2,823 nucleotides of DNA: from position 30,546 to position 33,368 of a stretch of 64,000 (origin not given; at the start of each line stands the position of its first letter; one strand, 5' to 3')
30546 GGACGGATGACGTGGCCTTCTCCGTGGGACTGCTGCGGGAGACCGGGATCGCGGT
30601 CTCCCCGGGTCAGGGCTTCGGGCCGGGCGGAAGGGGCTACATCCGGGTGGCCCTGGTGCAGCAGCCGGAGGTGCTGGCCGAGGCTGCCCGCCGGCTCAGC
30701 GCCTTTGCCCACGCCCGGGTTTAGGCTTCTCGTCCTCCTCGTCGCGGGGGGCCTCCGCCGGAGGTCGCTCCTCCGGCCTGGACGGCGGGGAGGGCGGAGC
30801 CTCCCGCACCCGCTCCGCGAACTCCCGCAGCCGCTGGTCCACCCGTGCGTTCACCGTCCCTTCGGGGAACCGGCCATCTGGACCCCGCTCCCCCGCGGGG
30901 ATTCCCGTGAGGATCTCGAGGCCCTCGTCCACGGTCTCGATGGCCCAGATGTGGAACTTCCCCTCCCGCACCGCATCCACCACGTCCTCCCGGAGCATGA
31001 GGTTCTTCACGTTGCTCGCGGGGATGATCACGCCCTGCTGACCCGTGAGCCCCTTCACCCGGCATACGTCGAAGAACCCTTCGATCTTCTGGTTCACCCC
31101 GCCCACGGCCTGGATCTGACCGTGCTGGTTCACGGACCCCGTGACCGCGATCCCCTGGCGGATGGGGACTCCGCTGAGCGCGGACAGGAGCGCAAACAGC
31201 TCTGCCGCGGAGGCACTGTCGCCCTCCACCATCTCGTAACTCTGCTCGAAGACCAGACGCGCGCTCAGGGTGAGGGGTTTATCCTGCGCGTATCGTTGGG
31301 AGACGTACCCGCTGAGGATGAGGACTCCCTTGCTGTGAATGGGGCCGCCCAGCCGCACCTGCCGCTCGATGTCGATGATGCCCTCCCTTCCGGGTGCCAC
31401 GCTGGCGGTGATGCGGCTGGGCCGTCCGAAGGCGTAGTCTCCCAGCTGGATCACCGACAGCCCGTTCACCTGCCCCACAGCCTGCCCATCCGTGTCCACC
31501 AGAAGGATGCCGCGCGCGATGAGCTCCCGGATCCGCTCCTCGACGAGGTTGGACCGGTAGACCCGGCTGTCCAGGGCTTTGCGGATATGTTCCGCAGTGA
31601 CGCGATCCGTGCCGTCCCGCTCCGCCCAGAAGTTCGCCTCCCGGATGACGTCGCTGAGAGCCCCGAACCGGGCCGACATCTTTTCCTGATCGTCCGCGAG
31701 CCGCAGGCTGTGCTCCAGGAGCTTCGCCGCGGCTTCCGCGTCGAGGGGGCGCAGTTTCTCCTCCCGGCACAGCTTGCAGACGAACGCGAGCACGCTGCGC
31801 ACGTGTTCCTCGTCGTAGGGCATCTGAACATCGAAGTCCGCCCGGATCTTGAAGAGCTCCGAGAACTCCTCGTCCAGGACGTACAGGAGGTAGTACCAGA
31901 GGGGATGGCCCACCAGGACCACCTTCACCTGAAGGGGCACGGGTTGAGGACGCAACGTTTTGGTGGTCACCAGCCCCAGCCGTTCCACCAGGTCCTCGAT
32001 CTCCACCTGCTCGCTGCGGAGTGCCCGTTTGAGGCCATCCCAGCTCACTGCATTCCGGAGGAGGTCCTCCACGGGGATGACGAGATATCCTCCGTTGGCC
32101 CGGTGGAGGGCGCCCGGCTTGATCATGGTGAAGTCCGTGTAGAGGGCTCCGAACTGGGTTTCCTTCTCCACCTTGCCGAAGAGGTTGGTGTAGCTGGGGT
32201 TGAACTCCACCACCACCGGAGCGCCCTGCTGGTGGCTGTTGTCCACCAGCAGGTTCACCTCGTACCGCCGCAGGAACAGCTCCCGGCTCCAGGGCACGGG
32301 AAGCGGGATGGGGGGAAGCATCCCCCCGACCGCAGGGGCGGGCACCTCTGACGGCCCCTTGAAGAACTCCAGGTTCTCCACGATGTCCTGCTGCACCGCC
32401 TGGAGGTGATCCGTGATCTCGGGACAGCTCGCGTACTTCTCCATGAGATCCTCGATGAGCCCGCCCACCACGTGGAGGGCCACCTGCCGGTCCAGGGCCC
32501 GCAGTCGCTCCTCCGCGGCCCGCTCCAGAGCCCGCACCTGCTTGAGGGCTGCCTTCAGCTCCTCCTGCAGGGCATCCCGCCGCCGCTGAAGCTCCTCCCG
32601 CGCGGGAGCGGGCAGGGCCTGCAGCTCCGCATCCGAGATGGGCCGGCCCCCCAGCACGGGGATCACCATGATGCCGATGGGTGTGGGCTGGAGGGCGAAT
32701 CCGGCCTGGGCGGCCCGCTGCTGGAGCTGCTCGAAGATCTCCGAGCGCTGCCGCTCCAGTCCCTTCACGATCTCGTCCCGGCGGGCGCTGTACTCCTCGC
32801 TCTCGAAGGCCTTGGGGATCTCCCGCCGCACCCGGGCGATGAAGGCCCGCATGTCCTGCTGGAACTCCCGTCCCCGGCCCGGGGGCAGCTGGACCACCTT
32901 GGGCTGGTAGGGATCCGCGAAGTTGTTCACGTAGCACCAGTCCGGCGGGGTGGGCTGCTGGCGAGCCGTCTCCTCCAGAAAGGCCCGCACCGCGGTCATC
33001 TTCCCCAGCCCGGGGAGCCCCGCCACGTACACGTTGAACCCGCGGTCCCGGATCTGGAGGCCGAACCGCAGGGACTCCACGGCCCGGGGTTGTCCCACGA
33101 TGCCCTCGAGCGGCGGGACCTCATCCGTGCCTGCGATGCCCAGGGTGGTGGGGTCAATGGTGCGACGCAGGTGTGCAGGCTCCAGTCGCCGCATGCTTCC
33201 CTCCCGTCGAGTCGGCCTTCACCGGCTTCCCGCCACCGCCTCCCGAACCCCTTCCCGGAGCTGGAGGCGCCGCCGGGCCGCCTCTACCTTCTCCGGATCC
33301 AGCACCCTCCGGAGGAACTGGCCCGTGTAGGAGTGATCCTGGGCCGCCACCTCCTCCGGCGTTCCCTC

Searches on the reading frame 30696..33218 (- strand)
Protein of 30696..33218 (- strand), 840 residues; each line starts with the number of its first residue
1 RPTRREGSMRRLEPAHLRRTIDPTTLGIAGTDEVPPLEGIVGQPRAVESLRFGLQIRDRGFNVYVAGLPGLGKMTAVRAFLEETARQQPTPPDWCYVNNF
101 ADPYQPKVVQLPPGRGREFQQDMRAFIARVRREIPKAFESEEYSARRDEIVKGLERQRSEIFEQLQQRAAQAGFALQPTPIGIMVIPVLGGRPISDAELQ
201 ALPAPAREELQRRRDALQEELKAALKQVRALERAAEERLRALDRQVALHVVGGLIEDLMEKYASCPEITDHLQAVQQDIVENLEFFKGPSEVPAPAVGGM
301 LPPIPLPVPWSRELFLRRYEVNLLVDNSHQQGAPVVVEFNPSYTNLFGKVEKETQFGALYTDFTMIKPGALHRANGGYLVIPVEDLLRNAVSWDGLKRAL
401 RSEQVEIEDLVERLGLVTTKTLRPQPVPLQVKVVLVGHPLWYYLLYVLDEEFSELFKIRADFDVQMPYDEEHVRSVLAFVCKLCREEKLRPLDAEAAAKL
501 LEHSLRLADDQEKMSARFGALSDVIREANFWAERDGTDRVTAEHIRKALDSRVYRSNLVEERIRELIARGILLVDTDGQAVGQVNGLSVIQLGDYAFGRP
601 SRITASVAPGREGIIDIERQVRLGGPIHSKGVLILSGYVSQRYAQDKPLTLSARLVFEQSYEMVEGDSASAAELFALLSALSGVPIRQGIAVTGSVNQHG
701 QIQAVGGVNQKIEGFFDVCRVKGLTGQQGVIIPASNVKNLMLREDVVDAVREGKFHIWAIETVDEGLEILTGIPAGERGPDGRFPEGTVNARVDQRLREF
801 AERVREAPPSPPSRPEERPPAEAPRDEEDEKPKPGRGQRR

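Call 55: search_protein_families(library=pfam, proteins=[window:30696-33218:-], max_evalue=0.00001)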
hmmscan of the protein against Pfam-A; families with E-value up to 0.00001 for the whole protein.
window:30696-33218:- (840 aa): 4 families
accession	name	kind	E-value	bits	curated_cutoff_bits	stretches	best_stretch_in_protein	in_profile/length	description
PF13654.12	AAA_32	-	2.6e-55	186.5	21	1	331-463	1-133/133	LonB-like, AAA domain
PF20436.4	LonB_AAA-LID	-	8.1e-25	87.1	22.4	1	491-555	1-65/65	Archaeal LonB, AAA+ ATPase LID domain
PF20437.3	LonC_helical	-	4.4e-18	65.4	24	1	93-126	1-34/34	Lon-like LonC helical domain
PF05362.19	Lon_C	-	1.5e-09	38.2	21.1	1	665-769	108-201/205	Lon protease (S16) C-terminal proteolytic domain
